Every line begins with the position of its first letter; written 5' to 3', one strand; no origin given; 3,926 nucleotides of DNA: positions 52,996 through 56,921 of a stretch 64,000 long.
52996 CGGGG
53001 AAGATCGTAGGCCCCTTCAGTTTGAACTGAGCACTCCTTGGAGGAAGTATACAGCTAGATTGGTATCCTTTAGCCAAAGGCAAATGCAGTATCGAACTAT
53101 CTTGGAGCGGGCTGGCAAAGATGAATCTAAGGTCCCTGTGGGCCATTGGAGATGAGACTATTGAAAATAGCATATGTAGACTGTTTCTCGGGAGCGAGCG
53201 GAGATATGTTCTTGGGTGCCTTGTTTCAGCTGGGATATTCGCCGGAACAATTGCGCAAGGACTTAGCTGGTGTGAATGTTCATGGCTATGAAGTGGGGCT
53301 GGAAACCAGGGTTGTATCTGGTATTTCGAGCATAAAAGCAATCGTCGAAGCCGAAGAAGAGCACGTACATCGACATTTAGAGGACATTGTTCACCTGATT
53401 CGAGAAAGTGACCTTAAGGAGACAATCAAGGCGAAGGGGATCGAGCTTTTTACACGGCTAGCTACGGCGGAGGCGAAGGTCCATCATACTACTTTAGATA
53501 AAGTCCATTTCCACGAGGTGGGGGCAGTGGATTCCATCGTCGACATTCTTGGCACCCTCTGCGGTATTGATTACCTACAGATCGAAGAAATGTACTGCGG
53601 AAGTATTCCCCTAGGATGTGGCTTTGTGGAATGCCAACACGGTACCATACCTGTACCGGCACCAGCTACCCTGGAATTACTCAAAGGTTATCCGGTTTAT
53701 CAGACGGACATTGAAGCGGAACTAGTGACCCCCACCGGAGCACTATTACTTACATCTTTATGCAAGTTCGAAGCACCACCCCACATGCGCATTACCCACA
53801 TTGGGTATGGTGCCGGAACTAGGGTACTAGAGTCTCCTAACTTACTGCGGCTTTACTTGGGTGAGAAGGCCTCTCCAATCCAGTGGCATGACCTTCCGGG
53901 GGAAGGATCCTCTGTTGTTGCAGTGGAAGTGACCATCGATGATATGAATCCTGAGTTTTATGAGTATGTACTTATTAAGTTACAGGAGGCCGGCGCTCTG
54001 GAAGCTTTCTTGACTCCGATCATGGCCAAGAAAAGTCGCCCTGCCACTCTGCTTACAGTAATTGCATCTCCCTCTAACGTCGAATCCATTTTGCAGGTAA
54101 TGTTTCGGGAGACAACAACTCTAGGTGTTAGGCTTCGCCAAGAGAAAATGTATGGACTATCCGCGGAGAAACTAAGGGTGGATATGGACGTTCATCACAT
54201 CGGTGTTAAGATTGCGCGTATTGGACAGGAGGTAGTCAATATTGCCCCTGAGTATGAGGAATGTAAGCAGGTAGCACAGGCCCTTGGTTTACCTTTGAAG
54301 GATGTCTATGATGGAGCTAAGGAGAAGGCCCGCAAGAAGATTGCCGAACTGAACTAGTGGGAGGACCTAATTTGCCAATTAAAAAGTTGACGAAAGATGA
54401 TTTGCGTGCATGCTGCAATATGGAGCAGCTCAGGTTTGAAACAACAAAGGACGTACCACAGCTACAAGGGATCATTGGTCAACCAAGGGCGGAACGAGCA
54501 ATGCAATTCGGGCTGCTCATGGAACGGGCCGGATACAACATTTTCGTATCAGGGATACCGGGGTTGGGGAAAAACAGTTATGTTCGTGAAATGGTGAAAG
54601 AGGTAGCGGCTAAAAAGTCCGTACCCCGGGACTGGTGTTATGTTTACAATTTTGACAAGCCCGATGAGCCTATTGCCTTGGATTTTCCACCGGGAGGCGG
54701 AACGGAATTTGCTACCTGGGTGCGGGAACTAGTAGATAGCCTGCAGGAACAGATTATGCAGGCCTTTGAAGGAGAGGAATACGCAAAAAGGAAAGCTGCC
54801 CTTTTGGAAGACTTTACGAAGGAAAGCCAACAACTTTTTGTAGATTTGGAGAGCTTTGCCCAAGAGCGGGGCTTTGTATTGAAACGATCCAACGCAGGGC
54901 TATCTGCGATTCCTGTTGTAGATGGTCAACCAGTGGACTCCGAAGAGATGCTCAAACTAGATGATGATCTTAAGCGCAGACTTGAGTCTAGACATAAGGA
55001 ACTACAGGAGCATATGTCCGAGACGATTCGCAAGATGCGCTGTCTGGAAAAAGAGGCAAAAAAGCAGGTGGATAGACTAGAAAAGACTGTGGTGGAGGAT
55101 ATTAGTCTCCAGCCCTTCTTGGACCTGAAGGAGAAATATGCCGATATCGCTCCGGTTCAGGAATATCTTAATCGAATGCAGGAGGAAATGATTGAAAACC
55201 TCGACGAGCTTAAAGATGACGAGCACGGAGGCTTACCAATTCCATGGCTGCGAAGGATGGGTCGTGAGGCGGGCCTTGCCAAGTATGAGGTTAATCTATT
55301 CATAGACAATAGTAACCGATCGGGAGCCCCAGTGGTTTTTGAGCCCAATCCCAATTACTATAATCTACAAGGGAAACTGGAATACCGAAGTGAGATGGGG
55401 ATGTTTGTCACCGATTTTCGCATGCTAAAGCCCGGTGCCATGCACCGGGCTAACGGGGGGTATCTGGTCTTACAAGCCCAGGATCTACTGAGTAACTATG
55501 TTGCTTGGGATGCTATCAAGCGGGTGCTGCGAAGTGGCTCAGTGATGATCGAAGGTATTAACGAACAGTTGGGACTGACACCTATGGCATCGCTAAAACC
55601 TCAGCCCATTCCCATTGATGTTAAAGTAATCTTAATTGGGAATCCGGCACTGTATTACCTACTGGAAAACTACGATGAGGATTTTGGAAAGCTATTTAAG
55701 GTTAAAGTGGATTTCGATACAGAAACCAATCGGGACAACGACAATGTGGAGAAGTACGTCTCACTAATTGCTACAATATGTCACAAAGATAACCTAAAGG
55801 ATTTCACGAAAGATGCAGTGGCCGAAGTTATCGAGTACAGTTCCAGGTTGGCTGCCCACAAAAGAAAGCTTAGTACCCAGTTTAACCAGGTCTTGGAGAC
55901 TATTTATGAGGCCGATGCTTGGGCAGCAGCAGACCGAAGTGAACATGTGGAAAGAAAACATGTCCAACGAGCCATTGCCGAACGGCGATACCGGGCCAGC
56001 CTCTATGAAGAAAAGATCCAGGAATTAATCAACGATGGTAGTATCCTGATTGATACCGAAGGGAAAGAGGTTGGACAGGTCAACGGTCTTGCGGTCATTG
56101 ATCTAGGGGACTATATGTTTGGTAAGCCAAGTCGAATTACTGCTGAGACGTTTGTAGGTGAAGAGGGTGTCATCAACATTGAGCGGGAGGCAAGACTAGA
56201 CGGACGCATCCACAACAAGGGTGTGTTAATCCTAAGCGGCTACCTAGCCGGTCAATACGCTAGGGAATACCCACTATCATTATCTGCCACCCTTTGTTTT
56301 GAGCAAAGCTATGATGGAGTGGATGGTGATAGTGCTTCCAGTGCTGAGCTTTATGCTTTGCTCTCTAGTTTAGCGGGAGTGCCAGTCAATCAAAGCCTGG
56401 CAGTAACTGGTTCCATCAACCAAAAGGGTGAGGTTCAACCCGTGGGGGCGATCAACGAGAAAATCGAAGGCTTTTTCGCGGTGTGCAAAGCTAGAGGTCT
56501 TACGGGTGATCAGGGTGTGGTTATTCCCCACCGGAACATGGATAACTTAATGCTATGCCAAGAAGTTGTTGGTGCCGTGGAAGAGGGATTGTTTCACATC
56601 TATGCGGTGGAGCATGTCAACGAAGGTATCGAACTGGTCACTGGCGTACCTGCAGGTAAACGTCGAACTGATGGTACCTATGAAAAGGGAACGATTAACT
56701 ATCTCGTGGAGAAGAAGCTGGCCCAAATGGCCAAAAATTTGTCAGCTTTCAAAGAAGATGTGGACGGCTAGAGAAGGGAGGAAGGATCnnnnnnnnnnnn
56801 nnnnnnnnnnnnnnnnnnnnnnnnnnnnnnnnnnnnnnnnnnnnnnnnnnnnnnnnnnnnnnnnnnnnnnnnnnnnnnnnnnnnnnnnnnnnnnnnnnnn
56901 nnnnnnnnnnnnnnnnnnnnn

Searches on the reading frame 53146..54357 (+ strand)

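Call 43: search_protein_families(library=pfam, proteins=[window:53146-54357:+], max_evalue=0.001)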
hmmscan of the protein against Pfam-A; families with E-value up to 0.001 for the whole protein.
window:53146-54357:+ (403 aa): 1 family
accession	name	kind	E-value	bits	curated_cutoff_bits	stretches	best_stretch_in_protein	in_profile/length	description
PF01969.22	Ni_insertion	-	6.7e-133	443.9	22.1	1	9-388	1-375/375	Nickel insertion protein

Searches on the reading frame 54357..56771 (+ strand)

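Call 43: search_protein_families(library=pfam, proteins=[window:54357-56771:+], max_evalue=0.001)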
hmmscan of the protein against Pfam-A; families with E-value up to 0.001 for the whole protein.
window:54357-56771:+ (804 aa): 4 families
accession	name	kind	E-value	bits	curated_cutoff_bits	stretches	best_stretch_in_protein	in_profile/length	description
PF13654.12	AAA_32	-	1.9e-55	186.9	21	1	323-454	2-133/133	LonB-like, AAA domain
PF20436.4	LonB_AAA-LID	-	5.4e-24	84.4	22.4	1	483-546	2-65/65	Archaeal LonB, AAA+ ATPase LID domain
PF20437.3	LonC_helical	-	4.5e-14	52.6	24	1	92-124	1-33/34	Lon-like LonC helical domain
PF05362.19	Lon_C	-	1.2e-08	35.3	21.1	1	656-758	108-199/205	Lon protease (S16) C-terminal proteolytic domain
